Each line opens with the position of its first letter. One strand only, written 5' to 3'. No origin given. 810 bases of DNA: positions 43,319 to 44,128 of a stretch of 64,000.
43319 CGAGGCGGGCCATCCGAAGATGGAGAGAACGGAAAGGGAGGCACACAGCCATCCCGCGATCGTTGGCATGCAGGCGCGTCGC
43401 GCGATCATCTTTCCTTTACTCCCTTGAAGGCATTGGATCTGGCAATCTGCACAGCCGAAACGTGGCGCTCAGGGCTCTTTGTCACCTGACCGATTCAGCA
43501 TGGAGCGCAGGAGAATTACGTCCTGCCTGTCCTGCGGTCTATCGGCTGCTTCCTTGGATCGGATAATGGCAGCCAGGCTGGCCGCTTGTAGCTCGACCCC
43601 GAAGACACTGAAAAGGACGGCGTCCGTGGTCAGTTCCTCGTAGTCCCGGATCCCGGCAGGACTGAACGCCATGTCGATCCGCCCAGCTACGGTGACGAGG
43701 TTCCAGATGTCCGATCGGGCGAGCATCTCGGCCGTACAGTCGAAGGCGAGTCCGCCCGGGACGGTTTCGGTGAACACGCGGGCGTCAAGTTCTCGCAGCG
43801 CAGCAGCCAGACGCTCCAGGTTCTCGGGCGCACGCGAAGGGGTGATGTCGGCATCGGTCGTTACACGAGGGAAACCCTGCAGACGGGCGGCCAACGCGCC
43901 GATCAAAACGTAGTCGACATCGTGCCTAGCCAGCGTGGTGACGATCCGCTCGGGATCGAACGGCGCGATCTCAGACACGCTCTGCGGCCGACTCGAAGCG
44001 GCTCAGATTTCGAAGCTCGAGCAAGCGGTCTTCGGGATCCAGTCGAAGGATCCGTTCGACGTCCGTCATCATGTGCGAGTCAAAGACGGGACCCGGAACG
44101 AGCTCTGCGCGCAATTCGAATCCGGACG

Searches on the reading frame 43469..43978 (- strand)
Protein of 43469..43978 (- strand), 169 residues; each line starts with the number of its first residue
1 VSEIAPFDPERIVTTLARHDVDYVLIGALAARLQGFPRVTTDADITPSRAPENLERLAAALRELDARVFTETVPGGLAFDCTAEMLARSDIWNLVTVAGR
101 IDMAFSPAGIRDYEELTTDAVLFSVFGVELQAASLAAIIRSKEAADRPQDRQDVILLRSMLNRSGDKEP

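Call 3: search_protein_families(library=pfam, proteins=[window:43469-43978:-], max_evalue=0.1)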
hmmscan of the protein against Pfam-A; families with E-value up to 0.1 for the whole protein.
window:43469-43978:- (169 aa): 1 family
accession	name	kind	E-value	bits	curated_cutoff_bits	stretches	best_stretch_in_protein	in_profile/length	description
PF19502.5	DUF6036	-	0.0075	16.5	23.6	1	19-67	18-63/164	Nucleotidyltransferase of unknown function (DUF6036)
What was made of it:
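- Checked: NTase: 43469-43978, 169 aa. Its only Pfam match is a sub-threshold hit to DUF6036 (E 0.0075, 16.5 bits against a cutoff of 23.6; call 3).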

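Call 4: search_protein_families(library=ncbifam, proteins=[window:43469-43978:-], max_evalue=0.1)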
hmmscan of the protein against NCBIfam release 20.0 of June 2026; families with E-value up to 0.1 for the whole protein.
window:43469-43978:- (169 aa): 0 families

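Call 5: search_protein_families(library=padloc, proteins=[window:43469-43978:-], max_evalue=0.1)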
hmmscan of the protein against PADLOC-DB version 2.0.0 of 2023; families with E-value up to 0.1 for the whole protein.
window:43469-43978:- (169 aa): 0 families
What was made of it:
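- Closest known: AbiE / MenAT3-MenAT4. Different: There is no Pfam AbiEii or AbiEi_1 hit here (call 3) and no PADLOC hit for the NTase (call 5).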

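Call 6: find_homologous_proteins(query=window:43469-43978:-)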
Query window:43469-43978:- (169 aa): 2823 proteins with E <= 0.001 among 3364 candidates; the best 120 are listed.
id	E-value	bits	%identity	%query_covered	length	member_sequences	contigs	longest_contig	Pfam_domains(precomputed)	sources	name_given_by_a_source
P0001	5.1e-102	356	100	100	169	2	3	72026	-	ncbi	-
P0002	1.0e-71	258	73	95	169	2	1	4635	PF19502.6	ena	-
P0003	4.9e-71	256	72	97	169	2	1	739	-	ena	-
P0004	1.4e-70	254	73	96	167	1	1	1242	-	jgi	jgi:hypothetical protein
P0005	1.5e-70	254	74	95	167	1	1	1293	-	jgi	jgi:hypothetical protein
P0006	4.6e-70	252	69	99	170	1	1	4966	-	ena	-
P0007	6.9e-70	252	73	96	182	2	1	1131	PF19502.6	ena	-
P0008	7.1e-70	252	73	98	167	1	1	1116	-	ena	-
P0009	8.0e-70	252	70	99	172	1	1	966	-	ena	-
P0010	9.0e-70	252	71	96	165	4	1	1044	-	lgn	-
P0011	1.0e-69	251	71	99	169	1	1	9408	-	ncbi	ncbi:MAG: hypothetical protein ACREMO_02735 [Gemmatimonadales bacterium]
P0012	1.3e-69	251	73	96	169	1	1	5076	PF19502.6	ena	-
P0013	1.3e-69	251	73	96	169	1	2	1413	PF19502.6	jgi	jgi:hypothetical protein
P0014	1.5e-69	251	72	96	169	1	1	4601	PF19502.6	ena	-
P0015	2.0e-69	250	72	96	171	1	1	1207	-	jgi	jgi:hypothetical protein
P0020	2.5e-69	250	72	96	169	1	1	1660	PF19502.6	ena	-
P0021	2.7e-69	250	71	97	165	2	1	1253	PF19502.6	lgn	-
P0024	3.4e-69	250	72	96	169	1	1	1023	PF19502.6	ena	-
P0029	4.3e-69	249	72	96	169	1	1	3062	PF19502.6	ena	-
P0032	1.0e-68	248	71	96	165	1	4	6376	PF19502.6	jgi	jgi:hypothetical protein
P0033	1.1e-68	248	72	96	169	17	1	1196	PF19502.6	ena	-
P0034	1.1e-68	248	71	97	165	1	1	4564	PF19502.6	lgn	-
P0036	1.1e-68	248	72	96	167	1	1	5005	PF19502.6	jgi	jgi:hypothetical protein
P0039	1.2e-68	248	69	99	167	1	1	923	PF19502.6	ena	-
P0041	1.3e-68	248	71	97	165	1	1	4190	PF19502.6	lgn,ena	-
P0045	1.4e-68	248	71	96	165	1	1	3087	PF19502.6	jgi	jgi:hypothetical protein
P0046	1.5e-68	248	71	95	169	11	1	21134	PF19502.6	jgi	jgi:hypothetical protein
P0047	1.7e-68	247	71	96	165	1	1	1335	PF19502.6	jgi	jgi:hypothetical protein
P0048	1.8e-68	247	71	96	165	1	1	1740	PF19502.6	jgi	jgi:hypothetical protein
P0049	1.8e-68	247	72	96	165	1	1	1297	PF19502.6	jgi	jgi:hypothetical protein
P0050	1.8e-68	247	70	97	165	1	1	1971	PF19502.6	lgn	-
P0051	1.8e-68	247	68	99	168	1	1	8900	PF19502.6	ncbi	-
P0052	2.0e-68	247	70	97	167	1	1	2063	PF19502.6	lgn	-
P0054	2.1e-68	247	71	96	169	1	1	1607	PF19502.6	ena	-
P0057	2.4e-68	247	72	96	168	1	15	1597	PF19502.6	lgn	-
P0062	2.6e-68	247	70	96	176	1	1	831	PF19502.6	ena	-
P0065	3.2e-68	246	72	95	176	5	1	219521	-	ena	-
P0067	3.5e-68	246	71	98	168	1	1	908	PF19502.6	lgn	-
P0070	4.1e-68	246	71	95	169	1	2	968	PF19502.6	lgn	-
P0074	4.9e-68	246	69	98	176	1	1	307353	PF19502.6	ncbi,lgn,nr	ncbi:MAG TPA: hypothetical protein VNL14_15700 [Candidatus Acidoferrales bacterium]|nr:hypothetical 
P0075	4.9e-68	246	70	97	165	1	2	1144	PF19502.6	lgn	-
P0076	5.3e-68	246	71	97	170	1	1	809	PF19502.6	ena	-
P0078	5.7e-68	246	71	97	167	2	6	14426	PF19502.6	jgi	jgi:hypothetical protein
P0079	6.8e-68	245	71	95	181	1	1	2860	PF19502.6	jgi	jgi:hypothetical protein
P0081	8.3e-68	245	72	96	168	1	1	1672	PF19502.6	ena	-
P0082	8.6e-68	245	71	97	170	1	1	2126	PF19502.6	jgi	jgi:hypothetical protein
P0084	9.1e-68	245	70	97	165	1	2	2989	PF19502.6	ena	-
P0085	9.1e-68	245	71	97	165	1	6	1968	PF19502.6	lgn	-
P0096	1.5e-67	244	71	95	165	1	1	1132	PF19502.6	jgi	jgi:hypothetical protein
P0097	1.6e-67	244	71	96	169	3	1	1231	PF19502.6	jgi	jgi:hypothetical protein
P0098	1.7e-67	244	71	97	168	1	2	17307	PF19502.6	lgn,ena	-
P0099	1.8e-67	244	70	97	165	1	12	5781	PF19502.6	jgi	jgi:hypothetical protein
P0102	2.0e-67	244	72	96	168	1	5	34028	PF19502.6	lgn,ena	-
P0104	2.2e-67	244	70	95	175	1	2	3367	PF19502.6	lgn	-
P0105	2.2e-67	244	70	97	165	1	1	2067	PF19502.6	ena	-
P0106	2.3e-67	244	70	98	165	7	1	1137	PF19502.6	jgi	jgi:hypothetical protein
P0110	2.7e-67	243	71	96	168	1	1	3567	PF19502.6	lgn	-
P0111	2.8e-67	243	73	95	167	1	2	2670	PF19502.6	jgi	jgi:hypothetical protein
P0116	3.3e-67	243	67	98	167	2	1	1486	PF19502.6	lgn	-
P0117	3.5e-67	243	68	99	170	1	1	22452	PF19502.6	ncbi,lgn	-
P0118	3.6e-67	243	70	97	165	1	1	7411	PF19502.6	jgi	jgi:hypothetical protein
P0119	3.6e-67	243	72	97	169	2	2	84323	-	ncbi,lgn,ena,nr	ncbi:MAG TPA: hypothetical protein VKH41_01625 [Myxococcota bacterium]|nr:hypothetical protein [Myxo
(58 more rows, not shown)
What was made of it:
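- On Pfam DUF6036 (PF19502): Many homologues at about 70% identity do carry a precomputed PF19502 hit (call 6), so the family is at the edge of, or adjacent to, DUF6036.
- Closest known: TM1012. Same: Many close homologues of the window's protein carry a precomputed PF19502 hit (call 6).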

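Call 7: find_encoding_contigs(protein=window:43469-43978:-, flank=6000)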
Protein window:43469-43978:- (169 aa): 2 contigs read that carry it; 2 places shown.
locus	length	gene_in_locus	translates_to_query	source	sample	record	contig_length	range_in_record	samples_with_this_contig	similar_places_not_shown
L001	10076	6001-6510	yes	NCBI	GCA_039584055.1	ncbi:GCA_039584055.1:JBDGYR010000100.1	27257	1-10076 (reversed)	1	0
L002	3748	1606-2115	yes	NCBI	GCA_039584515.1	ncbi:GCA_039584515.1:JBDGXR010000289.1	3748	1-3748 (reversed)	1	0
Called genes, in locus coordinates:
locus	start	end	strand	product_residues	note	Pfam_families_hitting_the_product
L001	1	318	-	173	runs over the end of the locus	PF00856:SET (weak)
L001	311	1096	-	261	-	PF13606:Ank_3 (faint), PF00023:Ank (faint), PF12796:Ank_2 (weak)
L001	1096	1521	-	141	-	-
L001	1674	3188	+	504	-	PF01565:FAD_binding_4, PF08031:BBE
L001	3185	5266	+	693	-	PF01011:PQQ, PF13360:PQQ_2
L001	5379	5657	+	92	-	PF00069:Pkinase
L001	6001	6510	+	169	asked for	-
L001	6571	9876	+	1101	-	PF25852:DUF6242_C (faint), PF02012:BNR (faint), PF13088:BNR_2 (faint), PF15902:Sortilin-Vps10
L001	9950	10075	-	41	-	?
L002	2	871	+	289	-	?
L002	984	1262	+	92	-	PF00069:Pkinase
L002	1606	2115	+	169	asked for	-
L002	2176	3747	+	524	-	?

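Call 9: find_related_loci(query=A1, collection=genome_contigs, flank=4000)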
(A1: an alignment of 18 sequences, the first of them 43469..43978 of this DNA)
Query A1 (169 aa) in genome_contigs; peptide patterns used: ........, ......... (x = any residue, [..] = any of these).
599 stretches matched a pattern (row limit reached: there are more); 124 encode a relative of the query (tblastn E <= 1e-3); the best 80 are kept; 80 distinct loci.
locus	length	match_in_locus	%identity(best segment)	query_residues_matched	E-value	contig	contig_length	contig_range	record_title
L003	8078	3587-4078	71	1-164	1e-75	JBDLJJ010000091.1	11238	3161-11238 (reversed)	MAG: Gemmatimonadota bacterium isolate MAG089 MAG089_91, whole genome shotgun sequence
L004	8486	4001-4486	71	3-164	8e-75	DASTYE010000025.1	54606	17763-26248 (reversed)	MAG TPA_asm: Gemmatimonadaceae bacterium isolate SMAG_U2433 k141_1677183, whole genome shotgun sequence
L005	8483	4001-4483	70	5-165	8e-75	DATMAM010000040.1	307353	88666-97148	MAG TPA_asm: Candidatus Acidiferrales bacterium isolate SMAG_U13326 k141_336619, whole genome shotgun sequence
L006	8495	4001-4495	72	1-165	4e-74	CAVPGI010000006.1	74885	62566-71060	MAG: uncultured Gemmatimonadales bacterium isolate MFD10007.bin.2.175 genome assembly, contig: contig_45073, whole genom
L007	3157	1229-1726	72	1-166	2e-74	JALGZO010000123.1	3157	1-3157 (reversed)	MAG: bacterium isolate M3-22_Bin_282 M3-22_Bin_282_scaffold_145112, whole genome shotgun sequence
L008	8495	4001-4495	68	1-165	1e-73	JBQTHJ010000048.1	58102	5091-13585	MAG: Gemmatimonadaceae bacterium isolate SAR11 c_000000159727, whole genome shotgun sequence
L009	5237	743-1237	68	3-167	7e-73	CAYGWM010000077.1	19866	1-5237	MAG TPA_asm: uncultured Spirochaetales bacterium isolate ERP119294_co1_322 genome assembly, contig: NODE_3349_length_198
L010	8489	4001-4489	72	1-163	6e-73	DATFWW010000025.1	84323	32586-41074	MAG TPA_asm: Myxococcota bacterium isolate SMAG_U9501 k141_9516288, whole genome shotgun sequence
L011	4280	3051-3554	68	1-168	4e-72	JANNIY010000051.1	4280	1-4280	MAG: Deltaproteobacteria bacterium isolate SOY_40_metabat_221 SOY_40_k141_2978578, whole genome shotgun sequence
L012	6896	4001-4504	69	1-166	4e-72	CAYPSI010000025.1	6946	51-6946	MAG TPA_asm: uncultured Spirochaetales bacterium isolate binchicken_co165_279 genome assembly, contig: k141_1998215, who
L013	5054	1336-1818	70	3-163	5e-72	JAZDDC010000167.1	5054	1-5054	MAG: Gemmatimonadota bacterium isolate LQ971M_Bin_17 LQ971M_Bin_17_scaffold_167, whole genome shotgun sequence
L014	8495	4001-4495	67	1-165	4e-72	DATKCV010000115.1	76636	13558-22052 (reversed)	MAG TPA_asm: Gemmatimonadaceae bacterium isolate SMAG_U14455 k141_1803709, whole genome shotgun sequence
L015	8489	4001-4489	67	1-163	1e-71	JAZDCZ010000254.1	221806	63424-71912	MAG: Gemmatimonadota bacterium isolate LQ108M_Bin_24 LQ108M_Bin_24_scaffold_254, whole genome shotgun sequence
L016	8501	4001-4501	66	1-167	6e-72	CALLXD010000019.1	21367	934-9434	MAG: Vicinamibacterales bacterium isolate FRAM_RAS_EGC1617_bin8 genome assembly, contig: FRAM_EGC1617_bin8-19, whole gen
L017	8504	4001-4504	68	1-166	7e-72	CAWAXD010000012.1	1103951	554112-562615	MAG: uncultured delta proteobacterium isolate MFD05942.bin.2.221 genome assembly, contig: contig_18843, whole genome sho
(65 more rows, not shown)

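Call 21: predict_structure(alignment_id=A1)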
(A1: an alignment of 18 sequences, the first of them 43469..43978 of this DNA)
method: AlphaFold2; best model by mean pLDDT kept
length: 169 residues; sequences in the alignment: 18
mean_pLDDT: 90.7   pTM: 0.85
mean pLDDT of the five models: 90.7, 90.1, 90.0, 89.3, 82.6
residues with pLDDT >= 90: 130; 70-90: 30; 50-70: 5; < 50: 4
segments of 3 or more residues with pLDDT < 50: none
pLDDT, mean of each block of 10 residues (from residue 1): 76 97 95 87 95 98 94 83 94 94 94 94 94 96 90 92 66
secondary structure, 60 per line:
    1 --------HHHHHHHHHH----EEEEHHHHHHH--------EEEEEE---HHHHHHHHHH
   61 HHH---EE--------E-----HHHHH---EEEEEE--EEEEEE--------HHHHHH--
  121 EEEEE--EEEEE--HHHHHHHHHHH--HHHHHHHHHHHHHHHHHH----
elements in order: H9-18 E23-26 H27-33 E42-47 H51-63 H83-87 E91-96 E99-104 H113-118 E121-125 E128-132 H135-145 H148-165

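Call 26: search_solved_structures(query=A1, max_evalue=10, show_alignments=2)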
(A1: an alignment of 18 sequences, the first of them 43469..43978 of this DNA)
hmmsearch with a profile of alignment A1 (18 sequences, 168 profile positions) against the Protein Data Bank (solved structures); distinct sequences matched with E-value up to 10: 3.
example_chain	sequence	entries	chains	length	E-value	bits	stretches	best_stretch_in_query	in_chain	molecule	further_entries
4hx0_A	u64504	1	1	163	0.79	12.4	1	12-50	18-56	Putative nucleotidyltransferase TM1012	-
2fcl_A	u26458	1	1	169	0.85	12.3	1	12-50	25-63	hypothetical protein TM1012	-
2ewr_A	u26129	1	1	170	0.86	12.3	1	12-50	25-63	hypothetical protein TM1012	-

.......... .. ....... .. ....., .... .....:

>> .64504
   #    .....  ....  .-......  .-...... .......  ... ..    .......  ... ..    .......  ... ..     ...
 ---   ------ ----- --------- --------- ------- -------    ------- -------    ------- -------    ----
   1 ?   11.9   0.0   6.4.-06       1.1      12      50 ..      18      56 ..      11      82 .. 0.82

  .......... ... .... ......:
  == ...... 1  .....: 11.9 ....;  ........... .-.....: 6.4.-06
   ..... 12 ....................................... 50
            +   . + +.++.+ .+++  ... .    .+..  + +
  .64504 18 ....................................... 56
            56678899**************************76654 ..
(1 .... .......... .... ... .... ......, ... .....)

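Call 28: fold_search(model_id=the predicted structure, library=pdb)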
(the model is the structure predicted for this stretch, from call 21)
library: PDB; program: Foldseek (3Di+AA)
matches with E <= 10: 371; with E <= 0.001: 10
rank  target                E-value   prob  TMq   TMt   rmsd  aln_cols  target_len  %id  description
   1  2ewr                  7.4e-06  1.00  0.60  0.64   5.2       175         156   16  Crystal structure of a putative nucleotidyltransferase (tm1012) from Thermotoga maritima at 1.60 A resolution (released 2005-12-06)
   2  8an5_B                1.2e-05  1.00  0.65  0.60   4.9       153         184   23  MenAT1 toxin-antitoxin complex (rv0078a-rv0078b) from Mycobacterium tuberculosis H37Rv (released 2023-08-02)
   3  2fcl                  1.4e-05  1.00  0.63  0.66   4.3       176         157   16  Crystal structure of a putative nucleotidyltransferase (tm1012) from Thermotoga maritima at 1.35 A resolution (released 2006-03-14)
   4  4hx0                  5.2e-05  1.00  0.52  0.54   8.9       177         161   16  Crystal structure of a putative nucleotidyltransferase (TM1012) from Thermotoga maritima at 1.87 A resolution (released 2013-09-11)
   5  8an4_B                1.6e-04  1.00  0.65  0.58   5.0       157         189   22  MenT1 toxin (rv0078a) from Mycobacterium tuberculosis H37Rv (released 2023-08-02)
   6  8an5_A                1.9e-04  1.00  0.63  0.56   4.9       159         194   23  MenAT1 toxin-antitoxin complex (rv0078a-rv0078b) from Mycobacterium tuberculosis H37Rv (released 2023-08-02)
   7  5kqj_MODEL_1_A        2.7e-04  1.00  0.56  0.52   6.0       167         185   17  Solution Structure of Antibiotic-Resistance Factor ANT(2'')-Ia Reveals Substrate-Regulated Conformation Dynami (released 2017-07-12)
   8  8rr5                  3.0e-04  1.00  0.54  0.52   8.3       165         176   20  MenT1 toxin (rv0078a) from Mycobacterium tuberculosis H37Rv, phosphorylated at T39 (released 2024-09-11)
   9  8an4_A                3.8e-04  1.00  0.64  0.57   5.1       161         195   22  MenT1 toxin (rv0078a) from Mycobacterium tuberculosis H37Rv (released 2023-08-02)
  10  5cfs                  9.0e-04  1.00  0.49  0.47   6.7       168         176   20  Crystal Structure of ANT(2")-Ia in complex with AMPCPP and tobramycin (released 2016-03-16)
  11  5cfu                  1.2e-03  1.00  0.53  0.52   5.7       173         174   17  Crystal Structure of ANT(2")-Ia in complex with adenylyl-2"-tobramycin (released 2016-07-20)
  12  4wqk                  1.4e-03  1.00  0.50  0.49   6.1       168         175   20  Crystal structure of aminoglycoside nucleotidylyltransferase ANT(2")-Ia, apo form (released 2014-11-12)
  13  4fo1_A                1.8e-03  1.00  0.58  0.62   5.6       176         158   15  Crystal structure of lincosamide antibiotic adenylyltransferase LnuA, apo (released 2012-07-04)
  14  5uvd                  5.3e-03  0.97  0.42  0.35   6.6       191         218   16  Crystal structure of an antigenic nucleotidyltransferase-like protein from Paracoccidioides brasiliensis (released 2018-01-31)
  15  4xje                  6.3e-03  1.00  0.53  0.52   5.9       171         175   18  CRYSTAL STRUCTURE OF ANT(2") IN COMPLEX WITH AMP AND TOBRAMYCIN (released 2016-01-20)
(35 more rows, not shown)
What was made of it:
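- Foldseek agrees (call 28).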

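Call 47: find_encoding_contigs(protein=P0065, flank=6000, max_places=1)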
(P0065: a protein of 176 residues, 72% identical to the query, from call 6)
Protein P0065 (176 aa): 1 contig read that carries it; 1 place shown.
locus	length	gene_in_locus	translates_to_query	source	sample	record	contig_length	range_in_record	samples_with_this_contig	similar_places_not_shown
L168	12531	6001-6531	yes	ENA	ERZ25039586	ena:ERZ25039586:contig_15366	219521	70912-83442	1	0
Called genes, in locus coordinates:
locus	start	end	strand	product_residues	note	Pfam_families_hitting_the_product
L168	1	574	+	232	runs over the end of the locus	PF07638:Sigma70_ECF, PF08281:Sigma70_r4_2 (weak), PF04545:Sigma70_r4 (weak)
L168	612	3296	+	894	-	PF00069:Pkinase, PF07714:PK_Tyr_Ser-Thr, PF03109:ABC1 (weak), PF13374:TPR_10 (faint), PF13424:TPR_12 (weak)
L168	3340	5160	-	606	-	PF03098:An_peroxidase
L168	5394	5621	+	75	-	-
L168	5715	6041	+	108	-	PF13560:HTH_31, PF01381:HTH_3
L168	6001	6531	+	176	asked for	-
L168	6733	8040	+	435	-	PF00496:SBP_bac_5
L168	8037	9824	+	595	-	PF00672:HAMP (weak), PF02518:HATPase_c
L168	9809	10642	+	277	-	PF00072:Response_reg, PF00158:Sigma54_activat, PF14532:Sigma54_activ_2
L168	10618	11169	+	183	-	PF00158:Sigma54_activat (weak), PF25601:AAA_lid_14, PF02954:HTH_8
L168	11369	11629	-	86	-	-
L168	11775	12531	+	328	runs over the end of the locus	PF07719:TPR_2 (faint), PF09976:TPR_21 (faint), PF12895:ANAPC3 (faint), PF13428:TPR_14 (faint), PF23914:TPR_CcmH_CycH (weak), PF13432:TPR_16, PF14559:TPR_19 (weak), PF13424:TPR_12 (weak), +12 more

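Call 48: find_encoding_contigs(protein=P0119, flank=6000, max_places=1)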
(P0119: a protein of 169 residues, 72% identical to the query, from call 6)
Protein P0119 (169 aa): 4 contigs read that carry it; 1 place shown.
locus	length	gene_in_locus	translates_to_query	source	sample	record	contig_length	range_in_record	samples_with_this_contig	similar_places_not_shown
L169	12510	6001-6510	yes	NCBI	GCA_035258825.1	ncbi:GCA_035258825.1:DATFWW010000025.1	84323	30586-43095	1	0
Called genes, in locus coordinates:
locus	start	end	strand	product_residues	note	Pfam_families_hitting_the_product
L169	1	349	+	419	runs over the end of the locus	-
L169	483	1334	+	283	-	PF04828:GFA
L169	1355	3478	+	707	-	PF13428:TPR_14 (faint), PF07719:TPR_2 (faint), PF13414:TPR_11 (faint), PF13424:TPR_12 (faint), PF13432:TPR_16 (weak), PF14559:TPR_19 (weak), PF13432:TPR_16 (weak), PF14559:TPR_19, +5 more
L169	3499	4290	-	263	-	PF03372:Exo_endo_phos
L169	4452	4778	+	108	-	PF02604:PhdYeFM_antitox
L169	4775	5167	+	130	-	PF01850:PIN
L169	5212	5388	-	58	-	-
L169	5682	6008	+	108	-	PF13560:HTH_31, PF01381:HTH_3, PF12844:HTH_19 (weak)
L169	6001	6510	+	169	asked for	-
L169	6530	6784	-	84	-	-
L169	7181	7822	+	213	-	PF03865:ShlB, PF01103:Omp85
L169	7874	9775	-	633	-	PF02784:Orn_Arg_deC_N, PF17810:Arg_decarb_HB, PF17944:Arg_decarbox_C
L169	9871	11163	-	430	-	PF13393:tRNA-synt_His, PF03129:HGTP_anticodon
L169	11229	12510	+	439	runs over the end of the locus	PF01839:FG-GAP (faint), PF13517:FG-GAP_3 (weak)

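Call 49: find_encoding_contigs(protein=P0074, flank=6000, max_places=1)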
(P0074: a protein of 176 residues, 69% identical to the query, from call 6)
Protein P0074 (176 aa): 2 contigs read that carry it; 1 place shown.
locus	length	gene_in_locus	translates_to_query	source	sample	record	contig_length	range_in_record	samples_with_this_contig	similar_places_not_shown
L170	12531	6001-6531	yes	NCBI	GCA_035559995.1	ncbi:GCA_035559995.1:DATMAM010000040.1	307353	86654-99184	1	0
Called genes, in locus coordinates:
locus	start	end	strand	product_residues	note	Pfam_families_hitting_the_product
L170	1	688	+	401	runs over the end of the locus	PF01436:NHL (faint), PF06739:SBBP (faint), PF08450:SGL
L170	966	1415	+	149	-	PF01322:Cytochrom_C_2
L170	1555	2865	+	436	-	PF00512:HisKA (weak), PF02518:HATPase_c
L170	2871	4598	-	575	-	PF14716:HHH_8, PF00633:HHH (faint), PF14520:HHH_5, PF14791:DNA_pol_B_thumb, PF02811:PHP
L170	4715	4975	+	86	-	-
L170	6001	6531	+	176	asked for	PF19502:DUF6036 (faint)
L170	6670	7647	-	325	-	PF00490:ALAD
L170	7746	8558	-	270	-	PF02602:HEM4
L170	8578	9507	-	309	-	PF01379:Porphobil_deam, PF03900:Porphobil_deamC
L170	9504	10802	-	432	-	PF05201:GlutR_N, PF01488:Shikimate_DH, PF00745:GlutR_dimer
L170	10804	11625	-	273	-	PF01578:Cytochrom_C_asm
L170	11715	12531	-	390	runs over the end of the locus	PF01464:SLT, PF01476:LysM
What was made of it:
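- On Anti-phage defence system (PADLOC catalogue): Neighbours are mostly housekeeping genes, with one adjacent Phd-PIN pair (calls 47-49).
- Flanking genes are unrelated between loci (calls 47-49). Neighbours are mostly housekeeping genes (calls 47-49).
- Tried and rejected: No integrase or transposase in sampled contexts (calls 47-49).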

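Call 50: search_protein_representatives(alignment_id=A1)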
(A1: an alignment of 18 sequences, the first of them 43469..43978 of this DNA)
Query: 18 sequences, 168 profile positions. Proteins with E-value up to 0.001 (for the whole library): 7701; up to 1e-10: 2136; up to 1e-30: 157. The best 150 are listed.
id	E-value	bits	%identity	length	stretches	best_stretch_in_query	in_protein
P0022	1.5e-91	320.7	-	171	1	1-165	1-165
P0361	1.3e-71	255.8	-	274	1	4-164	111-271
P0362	6.9e-69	247.0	-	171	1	3-161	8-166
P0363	1.8e-63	229.4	-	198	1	4-128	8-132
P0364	4.7e-60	218.2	-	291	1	4-162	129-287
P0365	3.3e-52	192.7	-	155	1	21-136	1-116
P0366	5.2e-51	188.8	-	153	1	47-163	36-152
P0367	5.1e-50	185.5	-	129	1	39-166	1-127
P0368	1.2e-49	184.3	-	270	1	5-164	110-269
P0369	1.4e-49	184.1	-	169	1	10-165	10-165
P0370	1.9e-49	183.7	-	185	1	3-166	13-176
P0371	2.2e-49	183.5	-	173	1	2-113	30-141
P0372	2.5e-49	183.3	-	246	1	2-110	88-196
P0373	3.6e-49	182.8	-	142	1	1-107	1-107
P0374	4.4e-49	182.5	-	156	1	6-117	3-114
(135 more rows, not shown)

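Call 54: search_dna_similar(query=window:43469-43978:-, collection=plasmids, mode=protein, max_rows=15)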
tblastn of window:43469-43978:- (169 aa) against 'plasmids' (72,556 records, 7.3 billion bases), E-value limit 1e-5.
Records with a match: 1; places in all: 1; records where one place covers at least 80% of the query: 1.
Best place of each record, by identity: <60% 1.
By first word of the organism name: Mycolicibacterium 1.
By predicted mobility (MOB-suite, as given by PLSDB): mobilizable 1.
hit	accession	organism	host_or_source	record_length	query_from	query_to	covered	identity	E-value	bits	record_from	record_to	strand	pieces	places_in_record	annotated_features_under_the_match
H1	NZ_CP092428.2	Mycolicibacterium rufum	-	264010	4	161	93%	50.6%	1e-28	117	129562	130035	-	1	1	hypothetical protein | helix-turn-helix transcriptional regulator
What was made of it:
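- The module is widely transferred and present on a plasmid (calls 9, 54).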

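Call 55: search_dna_similar(query=window:43469-43978:-, collection=phages, mode=protein, max_rows=10)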
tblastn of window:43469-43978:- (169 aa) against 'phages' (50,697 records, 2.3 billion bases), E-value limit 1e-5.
No match.
